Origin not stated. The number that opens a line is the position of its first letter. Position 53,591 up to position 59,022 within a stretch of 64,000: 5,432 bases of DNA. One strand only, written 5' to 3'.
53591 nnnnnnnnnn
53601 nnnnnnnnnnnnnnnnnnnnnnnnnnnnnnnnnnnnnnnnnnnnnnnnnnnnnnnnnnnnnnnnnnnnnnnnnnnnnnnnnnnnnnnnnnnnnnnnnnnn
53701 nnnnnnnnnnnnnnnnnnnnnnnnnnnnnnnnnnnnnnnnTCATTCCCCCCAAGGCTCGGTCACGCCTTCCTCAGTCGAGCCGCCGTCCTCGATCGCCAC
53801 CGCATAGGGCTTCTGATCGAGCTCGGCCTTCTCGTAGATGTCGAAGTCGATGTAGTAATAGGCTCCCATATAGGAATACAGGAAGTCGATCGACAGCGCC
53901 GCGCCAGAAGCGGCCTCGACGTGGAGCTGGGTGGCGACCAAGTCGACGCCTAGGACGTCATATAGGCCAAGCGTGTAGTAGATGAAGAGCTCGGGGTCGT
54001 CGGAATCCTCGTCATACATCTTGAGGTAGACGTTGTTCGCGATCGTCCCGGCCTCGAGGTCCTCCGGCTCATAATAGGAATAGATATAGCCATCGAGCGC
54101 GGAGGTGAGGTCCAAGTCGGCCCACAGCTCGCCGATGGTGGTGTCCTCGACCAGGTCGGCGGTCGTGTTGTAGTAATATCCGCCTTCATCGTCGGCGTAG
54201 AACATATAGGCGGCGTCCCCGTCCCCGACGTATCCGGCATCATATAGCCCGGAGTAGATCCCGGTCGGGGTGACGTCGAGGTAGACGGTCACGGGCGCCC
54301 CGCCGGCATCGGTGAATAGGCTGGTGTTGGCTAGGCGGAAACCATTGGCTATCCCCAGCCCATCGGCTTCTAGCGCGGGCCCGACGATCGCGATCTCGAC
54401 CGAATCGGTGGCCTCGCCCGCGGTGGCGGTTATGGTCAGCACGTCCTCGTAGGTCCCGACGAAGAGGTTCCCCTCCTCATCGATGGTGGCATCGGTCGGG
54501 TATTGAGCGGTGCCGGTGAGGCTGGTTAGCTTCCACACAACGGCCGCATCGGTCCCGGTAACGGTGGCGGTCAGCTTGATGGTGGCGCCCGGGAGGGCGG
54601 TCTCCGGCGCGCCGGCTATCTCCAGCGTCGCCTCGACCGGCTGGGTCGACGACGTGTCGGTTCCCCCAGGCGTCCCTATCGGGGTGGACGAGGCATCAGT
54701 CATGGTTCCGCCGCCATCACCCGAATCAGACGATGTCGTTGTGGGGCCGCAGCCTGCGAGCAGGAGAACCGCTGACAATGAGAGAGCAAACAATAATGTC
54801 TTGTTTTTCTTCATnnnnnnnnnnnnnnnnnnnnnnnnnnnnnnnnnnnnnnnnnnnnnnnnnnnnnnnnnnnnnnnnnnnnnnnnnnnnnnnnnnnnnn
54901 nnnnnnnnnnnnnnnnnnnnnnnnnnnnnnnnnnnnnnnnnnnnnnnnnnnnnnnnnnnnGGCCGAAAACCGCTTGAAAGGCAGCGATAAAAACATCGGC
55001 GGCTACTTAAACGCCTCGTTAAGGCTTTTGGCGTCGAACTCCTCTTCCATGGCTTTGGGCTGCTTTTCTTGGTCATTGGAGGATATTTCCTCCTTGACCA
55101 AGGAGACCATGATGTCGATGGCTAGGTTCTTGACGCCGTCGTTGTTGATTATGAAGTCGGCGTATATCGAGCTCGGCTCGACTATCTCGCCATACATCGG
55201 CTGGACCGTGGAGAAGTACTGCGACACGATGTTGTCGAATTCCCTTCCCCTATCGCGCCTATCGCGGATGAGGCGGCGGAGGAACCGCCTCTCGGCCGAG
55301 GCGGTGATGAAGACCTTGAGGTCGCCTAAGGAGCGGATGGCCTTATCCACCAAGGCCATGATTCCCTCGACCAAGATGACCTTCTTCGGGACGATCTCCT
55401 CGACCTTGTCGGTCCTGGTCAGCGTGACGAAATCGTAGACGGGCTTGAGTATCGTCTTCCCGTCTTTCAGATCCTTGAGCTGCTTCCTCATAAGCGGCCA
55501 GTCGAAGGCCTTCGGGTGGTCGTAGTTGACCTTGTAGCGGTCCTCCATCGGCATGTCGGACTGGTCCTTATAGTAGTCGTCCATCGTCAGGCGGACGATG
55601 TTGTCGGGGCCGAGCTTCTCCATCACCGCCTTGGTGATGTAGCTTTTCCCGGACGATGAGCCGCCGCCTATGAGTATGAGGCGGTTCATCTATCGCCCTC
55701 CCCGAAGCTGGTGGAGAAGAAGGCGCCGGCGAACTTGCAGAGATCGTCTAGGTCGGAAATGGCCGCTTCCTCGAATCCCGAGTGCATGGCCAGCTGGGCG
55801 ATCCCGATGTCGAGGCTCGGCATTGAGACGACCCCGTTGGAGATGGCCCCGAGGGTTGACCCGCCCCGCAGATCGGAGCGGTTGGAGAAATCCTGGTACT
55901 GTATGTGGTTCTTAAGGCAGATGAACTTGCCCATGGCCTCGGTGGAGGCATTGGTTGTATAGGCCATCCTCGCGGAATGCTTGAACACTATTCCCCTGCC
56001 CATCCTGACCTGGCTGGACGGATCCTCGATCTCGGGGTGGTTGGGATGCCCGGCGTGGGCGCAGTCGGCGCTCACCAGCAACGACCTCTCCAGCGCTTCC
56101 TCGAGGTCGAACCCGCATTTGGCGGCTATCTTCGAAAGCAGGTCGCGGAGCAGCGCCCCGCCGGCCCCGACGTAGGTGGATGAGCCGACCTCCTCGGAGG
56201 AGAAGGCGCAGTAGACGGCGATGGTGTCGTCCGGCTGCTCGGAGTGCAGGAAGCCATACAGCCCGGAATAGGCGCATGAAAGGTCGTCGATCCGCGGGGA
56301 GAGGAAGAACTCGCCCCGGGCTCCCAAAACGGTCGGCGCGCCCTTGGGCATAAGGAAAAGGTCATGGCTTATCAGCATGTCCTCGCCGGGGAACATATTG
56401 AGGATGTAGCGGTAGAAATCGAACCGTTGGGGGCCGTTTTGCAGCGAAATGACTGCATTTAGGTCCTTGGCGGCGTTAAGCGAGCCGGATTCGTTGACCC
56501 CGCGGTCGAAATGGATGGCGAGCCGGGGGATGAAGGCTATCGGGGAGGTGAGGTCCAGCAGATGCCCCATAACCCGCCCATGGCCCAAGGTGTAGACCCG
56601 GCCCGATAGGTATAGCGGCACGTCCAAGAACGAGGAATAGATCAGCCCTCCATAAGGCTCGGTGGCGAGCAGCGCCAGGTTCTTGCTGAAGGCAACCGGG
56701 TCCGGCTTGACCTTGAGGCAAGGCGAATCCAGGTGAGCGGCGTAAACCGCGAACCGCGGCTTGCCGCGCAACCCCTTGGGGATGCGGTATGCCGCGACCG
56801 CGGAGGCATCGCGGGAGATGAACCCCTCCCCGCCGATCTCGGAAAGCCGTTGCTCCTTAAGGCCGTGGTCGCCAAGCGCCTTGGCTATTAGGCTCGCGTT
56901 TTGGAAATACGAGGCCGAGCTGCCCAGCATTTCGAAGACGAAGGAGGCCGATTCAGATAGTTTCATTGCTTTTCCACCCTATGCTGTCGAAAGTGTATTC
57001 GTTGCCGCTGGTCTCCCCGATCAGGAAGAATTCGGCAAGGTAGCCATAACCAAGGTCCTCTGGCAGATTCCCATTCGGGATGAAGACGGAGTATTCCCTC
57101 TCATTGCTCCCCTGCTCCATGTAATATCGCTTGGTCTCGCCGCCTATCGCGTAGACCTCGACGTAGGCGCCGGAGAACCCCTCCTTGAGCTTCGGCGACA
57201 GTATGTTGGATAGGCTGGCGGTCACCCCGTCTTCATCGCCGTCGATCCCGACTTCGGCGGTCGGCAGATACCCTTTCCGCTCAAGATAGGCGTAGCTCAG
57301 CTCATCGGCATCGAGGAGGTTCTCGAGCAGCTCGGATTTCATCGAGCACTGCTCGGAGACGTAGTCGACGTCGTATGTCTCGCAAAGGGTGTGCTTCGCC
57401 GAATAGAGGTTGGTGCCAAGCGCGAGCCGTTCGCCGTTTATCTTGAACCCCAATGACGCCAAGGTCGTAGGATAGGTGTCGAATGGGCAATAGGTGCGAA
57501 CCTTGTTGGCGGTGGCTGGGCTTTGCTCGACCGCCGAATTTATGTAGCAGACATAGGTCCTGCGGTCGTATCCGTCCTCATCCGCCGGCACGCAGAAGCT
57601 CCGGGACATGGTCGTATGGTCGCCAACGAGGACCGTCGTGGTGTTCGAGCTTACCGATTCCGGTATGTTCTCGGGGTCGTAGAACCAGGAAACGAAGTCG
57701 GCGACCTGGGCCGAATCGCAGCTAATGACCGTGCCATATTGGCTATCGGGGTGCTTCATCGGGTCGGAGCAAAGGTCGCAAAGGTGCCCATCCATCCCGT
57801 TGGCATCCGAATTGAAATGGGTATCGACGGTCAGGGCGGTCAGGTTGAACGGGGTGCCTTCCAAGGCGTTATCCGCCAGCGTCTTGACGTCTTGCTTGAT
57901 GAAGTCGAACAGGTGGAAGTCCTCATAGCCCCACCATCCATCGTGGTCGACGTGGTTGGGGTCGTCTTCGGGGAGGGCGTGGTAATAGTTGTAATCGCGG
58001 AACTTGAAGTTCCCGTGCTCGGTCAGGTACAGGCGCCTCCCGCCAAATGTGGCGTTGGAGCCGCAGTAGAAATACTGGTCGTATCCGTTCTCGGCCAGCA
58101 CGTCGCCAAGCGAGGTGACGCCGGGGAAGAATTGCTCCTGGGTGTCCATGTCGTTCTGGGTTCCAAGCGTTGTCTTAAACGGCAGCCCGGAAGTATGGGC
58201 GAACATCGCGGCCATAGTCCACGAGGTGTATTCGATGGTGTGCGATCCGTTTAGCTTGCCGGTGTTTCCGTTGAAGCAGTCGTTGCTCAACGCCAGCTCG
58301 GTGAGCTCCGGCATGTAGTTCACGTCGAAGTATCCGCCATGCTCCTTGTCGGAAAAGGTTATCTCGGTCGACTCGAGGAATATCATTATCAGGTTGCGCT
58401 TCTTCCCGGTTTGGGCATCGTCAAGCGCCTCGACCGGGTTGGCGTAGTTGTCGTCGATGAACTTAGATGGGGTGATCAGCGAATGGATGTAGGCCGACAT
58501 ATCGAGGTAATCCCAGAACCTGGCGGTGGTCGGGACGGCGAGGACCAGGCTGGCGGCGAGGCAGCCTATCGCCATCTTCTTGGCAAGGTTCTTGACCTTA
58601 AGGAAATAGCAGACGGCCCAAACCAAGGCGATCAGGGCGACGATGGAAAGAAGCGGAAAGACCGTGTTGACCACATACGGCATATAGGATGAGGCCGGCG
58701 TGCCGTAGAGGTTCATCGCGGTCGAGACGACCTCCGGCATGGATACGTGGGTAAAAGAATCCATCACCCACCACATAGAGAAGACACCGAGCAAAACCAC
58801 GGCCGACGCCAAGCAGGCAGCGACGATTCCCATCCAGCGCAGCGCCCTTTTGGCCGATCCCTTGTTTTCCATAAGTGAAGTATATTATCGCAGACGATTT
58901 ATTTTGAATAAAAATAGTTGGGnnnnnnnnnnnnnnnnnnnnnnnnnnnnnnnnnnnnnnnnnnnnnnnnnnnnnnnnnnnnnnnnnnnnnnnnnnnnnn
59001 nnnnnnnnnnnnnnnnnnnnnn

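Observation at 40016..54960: ~15 kb surface-protein island: eight secreted or lipid-anchored proteins in two convergent units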

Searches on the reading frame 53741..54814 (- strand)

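Call 4: search_protein_families(library=pfam, proteins=[window:53741-54814:-], max_evalue=0.1)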
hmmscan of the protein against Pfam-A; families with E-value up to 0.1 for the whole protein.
window:53741-54814:- (357 aa): 0 families

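Call 5: search_protein_families(library=ncbifam, proteins=[window:53741-54814:-], max_evalue=0.1)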
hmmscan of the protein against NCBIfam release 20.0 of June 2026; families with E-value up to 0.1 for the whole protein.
window:53741-54814:- (357 aa): 2 families
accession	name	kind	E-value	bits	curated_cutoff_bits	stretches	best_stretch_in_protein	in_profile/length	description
NF053835.1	PDIAV_lipo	equivalog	0.019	14.3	90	0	89-127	184-222/458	PDIAV motif-containing lipoprotein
NF047847.2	SS_mature_LptM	equivalog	0.026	14.6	27.7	1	1-23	1-21/31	LPS translocon maturation chaperone LptM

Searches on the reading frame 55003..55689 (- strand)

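Call 9: search_protein_families(library=pfam, proteins=[window:55003-55689:-], max_evalue=0.001)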
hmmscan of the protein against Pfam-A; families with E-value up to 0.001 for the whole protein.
window:55003-55689:- (228 aa): 3 families
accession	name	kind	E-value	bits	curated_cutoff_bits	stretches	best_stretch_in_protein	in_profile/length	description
PF00485.24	PRK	-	2.4e-36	125.9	22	1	5-183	2-189/196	Phosphoribulokinase / Uridine kinase family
PF06414.18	Zeta_toxin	-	4.9e-05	23.3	22.3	1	4-40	18-55/199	Zeta toxin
PF02224.24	Cytidylate_kin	-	0.00034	20.8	26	0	122-154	130-163/211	Cytidylate kinase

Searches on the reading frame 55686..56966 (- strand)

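Call 9: search_protein_families(library=pfam, proteins=[window:55686-56966:-], max_evalue=0.001)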
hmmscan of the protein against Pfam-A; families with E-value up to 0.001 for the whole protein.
window:55686-56966:- (426 aa): 1 family
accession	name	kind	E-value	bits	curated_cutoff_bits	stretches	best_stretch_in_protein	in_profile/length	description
PF02127.20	Peptidase_M18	-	3.8e-77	260.4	24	1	25-417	13-432/432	Aminopeptidase I zinc metalloprotease (M18)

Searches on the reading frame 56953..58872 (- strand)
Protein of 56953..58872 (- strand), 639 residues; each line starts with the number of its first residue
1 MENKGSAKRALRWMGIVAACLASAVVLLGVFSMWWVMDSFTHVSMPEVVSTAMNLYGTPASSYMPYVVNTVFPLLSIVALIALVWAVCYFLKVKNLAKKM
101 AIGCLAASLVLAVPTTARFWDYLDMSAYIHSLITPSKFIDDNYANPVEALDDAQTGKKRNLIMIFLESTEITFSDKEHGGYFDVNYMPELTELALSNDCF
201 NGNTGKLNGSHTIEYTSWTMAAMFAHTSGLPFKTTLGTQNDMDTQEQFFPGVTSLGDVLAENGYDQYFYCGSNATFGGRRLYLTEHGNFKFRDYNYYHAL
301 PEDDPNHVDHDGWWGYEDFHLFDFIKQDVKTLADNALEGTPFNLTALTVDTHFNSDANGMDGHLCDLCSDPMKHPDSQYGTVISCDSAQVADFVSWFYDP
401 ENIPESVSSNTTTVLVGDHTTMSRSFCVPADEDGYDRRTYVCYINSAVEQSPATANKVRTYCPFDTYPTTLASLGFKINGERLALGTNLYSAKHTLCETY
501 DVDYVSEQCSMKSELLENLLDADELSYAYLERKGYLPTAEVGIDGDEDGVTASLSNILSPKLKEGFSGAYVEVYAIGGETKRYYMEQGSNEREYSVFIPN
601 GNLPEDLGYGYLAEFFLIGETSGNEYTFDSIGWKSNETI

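Call 9: search_protein_families(library=pfam, proteins=[window:56953-58872:-], max_evalue=0.001)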
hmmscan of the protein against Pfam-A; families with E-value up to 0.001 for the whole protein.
window:56953-58872:- (639 aa): 1 family
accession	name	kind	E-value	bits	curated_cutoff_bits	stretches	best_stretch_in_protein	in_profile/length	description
PF00884.28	Sulfatase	-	3.5e-05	23.7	25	1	160-397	2-224/301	Sulfatase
